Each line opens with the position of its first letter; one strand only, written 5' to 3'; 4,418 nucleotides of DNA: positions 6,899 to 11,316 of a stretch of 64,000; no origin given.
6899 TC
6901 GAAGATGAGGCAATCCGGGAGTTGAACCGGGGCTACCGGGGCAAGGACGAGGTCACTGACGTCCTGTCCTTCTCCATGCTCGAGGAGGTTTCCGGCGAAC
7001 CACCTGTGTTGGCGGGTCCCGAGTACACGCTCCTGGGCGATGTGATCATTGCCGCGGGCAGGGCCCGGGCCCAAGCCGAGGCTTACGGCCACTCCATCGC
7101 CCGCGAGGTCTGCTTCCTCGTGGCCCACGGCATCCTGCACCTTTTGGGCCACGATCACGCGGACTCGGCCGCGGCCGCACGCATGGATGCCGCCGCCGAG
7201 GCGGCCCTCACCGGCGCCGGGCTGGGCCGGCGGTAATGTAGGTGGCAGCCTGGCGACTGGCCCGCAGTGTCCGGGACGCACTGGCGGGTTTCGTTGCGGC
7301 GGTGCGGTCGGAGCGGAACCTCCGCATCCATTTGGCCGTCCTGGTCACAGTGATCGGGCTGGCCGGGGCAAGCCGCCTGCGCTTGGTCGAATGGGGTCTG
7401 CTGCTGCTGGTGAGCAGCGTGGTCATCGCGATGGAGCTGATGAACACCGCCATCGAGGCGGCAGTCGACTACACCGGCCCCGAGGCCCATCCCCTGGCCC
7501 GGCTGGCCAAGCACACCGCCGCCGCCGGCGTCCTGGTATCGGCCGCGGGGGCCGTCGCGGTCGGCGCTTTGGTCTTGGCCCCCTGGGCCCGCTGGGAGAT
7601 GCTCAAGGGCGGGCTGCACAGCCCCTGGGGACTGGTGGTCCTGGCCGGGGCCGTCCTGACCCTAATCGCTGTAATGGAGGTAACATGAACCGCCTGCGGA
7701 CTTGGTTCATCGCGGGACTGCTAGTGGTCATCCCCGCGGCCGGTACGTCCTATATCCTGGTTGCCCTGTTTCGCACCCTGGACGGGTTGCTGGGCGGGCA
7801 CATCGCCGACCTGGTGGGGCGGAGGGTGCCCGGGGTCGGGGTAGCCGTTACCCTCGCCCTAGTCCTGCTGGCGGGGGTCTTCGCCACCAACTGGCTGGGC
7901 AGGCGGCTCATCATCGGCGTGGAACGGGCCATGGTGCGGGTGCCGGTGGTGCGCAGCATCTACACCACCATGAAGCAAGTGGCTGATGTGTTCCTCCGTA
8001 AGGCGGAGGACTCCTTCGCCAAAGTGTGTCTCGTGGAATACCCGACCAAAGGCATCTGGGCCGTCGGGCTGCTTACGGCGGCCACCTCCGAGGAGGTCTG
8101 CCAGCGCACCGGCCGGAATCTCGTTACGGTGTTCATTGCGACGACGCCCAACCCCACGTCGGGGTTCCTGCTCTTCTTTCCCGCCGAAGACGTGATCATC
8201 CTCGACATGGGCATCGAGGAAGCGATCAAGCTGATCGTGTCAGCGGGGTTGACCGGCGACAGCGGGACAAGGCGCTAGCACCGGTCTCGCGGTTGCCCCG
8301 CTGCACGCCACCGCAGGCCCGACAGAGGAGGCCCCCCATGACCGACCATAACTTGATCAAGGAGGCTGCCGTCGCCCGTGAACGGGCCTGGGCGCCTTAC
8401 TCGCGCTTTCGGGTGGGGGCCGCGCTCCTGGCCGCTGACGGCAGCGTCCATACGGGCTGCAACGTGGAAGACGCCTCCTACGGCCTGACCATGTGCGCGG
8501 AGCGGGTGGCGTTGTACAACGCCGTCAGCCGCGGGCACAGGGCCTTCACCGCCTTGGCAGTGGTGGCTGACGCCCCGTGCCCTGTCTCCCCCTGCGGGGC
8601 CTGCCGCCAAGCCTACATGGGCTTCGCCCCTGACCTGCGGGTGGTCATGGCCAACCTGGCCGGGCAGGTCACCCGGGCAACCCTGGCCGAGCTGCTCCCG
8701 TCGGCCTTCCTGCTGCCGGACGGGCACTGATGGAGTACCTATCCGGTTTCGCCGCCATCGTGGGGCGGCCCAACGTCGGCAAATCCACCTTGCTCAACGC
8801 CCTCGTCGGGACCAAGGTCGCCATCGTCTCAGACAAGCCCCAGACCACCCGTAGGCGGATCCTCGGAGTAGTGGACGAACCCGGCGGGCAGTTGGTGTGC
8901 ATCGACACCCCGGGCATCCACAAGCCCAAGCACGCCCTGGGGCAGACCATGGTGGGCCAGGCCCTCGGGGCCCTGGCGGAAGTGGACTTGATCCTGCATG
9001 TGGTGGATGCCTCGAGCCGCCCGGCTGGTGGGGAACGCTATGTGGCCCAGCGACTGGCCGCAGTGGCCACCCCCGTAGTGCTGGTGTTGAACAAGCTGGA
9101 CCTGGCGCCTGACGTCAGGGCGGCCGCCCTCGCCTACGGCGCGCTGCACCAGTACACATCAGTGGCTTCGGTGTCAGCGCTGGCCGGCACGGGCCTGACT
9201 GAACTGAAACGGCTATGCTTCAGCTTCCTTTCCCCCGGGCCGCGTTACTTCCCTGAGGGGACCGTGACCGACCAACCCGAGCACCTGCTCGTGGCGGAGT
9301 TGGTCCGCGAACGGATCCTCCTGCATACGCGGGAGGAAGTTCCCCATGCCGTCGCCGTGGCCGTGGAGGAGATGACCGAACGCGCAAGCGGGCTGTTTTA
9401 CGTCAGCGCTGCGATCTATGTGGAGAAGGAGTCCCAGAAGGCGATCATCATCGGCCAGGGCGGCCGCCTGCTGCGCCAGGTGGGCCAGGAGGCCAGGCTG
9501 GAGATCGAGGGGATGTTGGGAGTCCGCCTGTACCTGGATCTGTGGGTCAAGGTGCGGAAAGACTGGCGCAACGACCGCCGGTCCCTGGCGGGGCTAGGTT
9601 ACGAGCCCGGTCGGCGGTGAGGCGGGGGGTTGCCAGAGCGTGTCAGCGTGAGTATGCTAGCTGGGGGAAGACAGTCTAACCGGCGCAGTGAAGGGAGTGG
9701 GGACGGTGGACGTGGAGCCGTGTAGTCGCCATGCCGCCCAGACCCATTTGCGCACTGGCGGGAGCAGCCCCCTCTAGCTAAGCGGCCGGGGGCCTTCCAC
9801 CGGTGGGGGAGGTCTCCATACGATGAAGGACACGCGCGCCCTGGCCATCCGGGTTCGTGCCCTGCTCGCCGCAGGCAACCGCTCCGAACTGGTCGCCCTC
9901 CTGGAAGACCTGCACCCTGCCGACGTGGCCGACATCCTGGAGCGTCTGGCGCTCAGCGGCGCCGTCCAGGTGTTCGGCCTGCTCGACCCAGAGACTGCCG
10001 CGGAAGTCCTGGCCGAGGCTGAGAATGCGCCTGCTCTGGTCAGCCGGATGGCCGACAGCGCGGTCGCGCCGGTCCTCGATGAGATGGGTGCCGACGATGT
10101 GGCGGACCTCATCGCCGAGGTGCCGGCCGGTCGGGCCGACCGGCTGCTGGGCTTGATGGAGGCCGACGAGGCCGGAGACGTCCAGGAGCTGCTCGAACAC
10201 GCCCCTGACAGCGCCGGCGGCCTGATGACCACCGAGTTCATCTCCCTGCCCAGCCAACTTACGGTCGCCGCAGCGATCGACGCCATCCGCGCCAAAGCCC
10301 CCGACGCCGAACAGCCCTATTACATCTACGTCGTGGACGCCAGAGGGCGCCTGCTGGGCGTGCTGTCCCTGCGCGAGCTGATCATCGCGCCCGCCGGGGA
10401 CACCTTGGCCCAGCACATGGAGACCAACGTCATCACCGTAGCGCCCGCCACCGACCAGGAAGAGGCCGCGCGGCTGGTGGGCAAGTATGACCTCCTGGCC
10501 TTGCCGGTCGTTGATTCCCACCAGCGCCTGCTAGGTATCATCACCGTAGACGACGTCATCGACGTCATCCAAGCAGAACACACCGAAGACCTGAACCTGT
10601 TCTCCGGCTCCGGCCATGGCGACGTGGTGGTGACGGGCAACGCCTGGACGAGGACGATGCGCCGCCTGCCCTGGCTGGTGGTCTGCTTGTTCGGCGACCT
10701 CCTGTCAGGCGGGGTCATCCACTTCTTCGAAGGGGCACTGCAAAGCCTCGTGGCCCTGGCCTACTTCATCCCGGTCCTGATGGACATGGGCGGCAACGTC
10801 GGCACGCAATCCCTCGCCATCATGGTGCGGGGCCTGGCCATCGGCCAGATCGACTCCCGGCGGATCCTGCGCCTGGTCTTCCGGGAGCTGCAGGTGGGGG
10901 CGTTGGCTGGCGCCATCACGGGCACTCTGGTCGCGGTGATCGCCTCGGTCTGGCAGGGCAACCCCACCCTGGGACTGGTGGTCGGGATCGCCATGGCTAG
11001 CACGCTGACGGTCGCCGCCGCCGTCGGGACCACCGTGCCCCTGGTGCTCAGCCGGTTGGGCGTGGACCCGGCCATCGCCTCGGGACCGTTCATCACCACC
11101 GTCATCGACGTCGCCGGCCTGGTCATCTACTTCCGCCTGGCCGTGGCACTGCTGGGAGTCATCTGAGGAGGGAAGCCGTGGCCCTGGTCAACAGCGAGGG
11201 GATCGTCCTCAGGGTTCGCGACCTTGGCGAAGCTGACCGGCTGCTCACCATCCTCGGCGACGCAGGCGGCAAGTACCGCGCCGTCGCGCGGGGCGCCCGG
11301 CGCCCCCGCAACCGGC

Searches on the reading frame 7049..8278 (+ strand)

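Call 79: search_protein_families(library=pfam, proteins=[window:7049-8278:+], max_evalue=0.00001)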
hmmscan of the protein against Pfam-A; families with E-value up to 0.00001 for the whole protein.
window:7049-8278:+ (409 aa): 1 family
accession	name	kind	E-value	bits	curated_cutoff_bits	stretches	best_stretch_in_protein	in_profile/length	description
PF04367.18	DUF502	-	5.5e-32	110.3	23.8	1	267-371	2-107/107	Protein of unknown function (DUF502)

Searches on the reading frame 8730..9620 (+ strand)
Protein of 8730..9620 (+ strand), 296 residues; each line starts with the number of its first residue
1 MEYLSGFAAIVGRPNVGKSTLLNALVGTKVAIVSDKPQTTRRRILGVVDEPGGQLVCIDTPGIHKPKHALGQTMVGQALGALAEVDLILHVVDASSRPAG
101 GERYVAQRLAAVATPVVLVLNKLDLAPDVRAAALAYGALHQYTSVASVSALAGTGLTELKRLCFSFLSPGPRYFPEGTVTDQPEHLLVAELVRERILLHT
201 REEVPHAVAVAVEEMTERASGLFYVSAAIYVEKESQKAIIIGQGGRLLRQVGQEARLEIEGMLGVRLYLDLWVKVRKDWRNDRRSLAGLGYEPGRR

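Call 79: search_protein_families(library=pfam, proteins=[window:8730-9620:+], max_evalue=0.00001)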
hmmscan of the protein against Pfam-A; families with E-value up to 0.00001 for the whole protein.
window:8730-9620:+ (296 aa): 7 families
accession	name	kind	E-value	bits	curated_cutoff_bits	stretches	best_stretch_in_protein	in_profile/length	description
PF01926.29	MMR_HSR1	-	2.3e-28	99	21.9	1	8-122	2-113/113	50S ribosome-binding GTPase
PF07650.23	KH_2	-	4.8e-16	58.8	22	1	203-280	1-78/78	KH domain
PF02421.24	FeoB_N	-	2.7e-14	53.4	27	1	9-160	4-153/156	Ferrous iron transport protein B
PF00350.29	Dynamin_N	-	1e-09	39.1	27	0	9-45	2-38/168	Dynamin family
PF03193.22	RsgA_GTPase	-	7.7e-09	36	30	0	7-66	108-171/174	RsgA GTPase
PF00009.33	GTP_EFTU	-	4.5e-07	30.1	26.5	0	55-164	71-183/188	Elongation factor Tu GTP binding domain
PF02492.25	cobW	-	3.1e-06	27.3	20.7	0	53-133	84-163/180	CobW/HypB/UreG, nucleotide-binding domain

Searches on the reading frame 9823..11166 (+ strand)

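Call 79: search_protein_families(library=pfam, proteins=[window:9823-11166:+], max_evalue=0.00001)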
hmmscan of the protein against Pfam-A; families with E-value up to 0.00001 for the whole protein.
window:9823-11166:+ (447 aa): 3 families
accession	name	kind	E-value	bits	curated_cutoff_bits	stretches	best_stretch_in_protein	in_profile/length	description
PF01769.21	MgtE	-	1.6e-37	129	27.6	1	316-437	1-123/125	Divalent cation transporter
PF03448.22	MgtE_N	-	4.5e-21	75.7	25.9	1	30-129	1-102/102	MgtE intracellular N domain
PF00571.33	CBS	-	5.5e-20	71.9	24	2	199-249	5-55/57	CBS domain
